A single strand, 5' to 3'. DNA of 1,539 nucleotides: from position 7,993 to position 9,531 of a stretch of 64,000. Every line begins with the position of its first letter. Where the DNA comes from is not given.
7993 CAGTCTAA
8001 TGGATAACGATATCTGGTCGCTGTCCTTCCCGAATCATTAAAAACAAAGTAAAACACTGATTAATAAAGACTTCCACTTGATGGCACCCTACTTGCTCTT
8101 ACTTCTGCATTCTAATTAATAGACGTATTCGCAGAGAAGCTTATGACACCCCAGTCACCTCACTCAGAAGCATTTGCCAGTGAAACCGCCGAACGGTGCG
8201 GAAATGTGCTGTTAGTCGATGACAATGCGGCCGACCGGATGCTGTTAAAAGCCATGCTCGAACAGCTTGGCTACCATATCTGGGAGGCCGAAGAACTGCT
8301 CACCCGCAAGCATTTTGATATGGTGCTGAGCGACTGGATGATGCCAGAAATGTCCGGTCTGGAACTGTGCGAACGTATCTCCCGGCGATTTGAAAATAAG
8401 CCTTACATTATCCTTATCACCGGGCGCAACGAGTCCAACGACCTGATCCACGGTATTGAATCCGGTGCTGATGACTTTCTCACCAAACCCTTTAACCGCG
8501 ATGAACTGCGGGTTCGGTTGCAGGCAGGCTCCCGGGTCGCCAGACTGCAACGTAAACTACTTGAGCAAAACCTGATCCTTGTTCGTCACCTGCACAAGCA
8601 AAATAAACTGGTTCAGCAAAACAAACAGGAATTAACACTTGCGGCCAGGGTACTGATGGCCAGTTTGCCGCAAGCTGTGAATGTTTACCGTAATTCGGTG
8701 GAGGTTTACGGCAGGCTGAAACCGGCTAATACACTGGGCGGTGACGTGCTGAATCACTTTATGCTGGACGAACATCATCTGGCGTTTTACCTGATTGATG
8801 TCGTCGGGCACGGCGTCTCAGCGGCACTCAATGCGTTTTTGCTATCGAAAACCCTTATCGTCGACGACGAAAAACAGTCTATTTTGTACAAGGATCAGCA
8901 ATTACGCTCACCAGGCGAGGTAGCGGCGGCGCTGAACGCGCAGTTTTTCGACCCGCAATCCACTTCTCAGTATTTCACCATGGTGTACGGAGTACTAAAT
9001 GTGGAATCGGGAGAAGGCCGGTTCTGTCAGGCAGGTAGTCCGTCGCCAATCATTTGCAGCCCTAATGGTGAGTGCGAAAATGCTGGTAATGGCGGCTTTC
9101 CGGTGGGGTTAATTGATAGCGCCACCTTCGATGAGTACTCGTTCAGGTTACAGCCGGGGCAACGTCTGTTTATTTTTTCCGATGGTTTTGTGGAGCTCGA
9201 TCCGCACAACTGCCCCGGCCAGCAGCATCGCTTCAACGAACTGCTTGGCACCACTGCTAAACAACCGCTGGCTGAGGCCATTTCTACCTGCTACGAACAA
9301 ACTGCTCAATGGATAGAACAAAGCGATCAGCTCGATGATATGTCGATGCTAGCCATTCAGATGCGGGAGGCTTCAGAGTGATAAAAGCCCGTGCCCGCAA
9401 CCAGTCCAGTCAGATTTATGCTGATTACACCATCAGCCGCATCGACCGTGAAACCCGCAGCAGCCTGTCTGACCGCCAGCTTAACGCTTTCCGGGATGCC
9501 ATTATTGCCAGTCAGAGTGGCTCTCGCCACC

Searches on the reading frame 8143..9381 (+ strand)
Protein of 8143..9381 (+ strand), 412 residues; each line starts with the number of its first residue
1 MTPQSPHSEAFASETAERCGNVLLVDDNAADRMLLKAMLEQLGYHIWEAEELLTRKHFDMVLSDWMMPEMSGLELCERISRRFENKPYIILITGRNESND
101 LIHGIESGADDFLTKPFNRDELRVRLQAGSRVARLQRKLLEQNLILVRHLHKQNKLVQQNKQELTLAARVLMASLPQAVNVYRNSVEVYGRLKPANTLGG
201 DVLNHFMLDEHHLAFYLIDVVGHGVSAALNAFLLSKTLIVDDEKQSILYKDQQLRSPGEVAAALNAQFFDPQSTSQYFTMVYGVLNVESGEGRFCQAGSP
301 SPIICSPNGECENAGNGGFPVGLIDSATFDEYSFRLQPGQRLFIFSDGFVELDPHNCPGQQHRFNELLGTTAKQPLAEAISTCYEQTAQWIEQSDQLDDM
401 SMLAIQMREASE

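Call 6: search_protein_families(library=pfam, proteins=[window:8143-9381:+], max_evalue=0.001)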
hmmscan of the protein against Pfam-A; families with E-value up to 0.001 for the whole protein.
window:8143-9381:+ (412 aa): 2 families
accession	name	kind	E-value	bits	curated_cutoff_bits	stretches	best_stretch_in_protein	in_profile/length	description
PF07228.17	SpoIIE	-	2.8e-33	115.9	25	1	209-407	1-191/192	Stage II sporulation protein E (SpoIIE)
PF00072.30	Response_reg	-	2.1e-25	89.5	30.2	1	22-126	1-110/111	Response regulator receiver domain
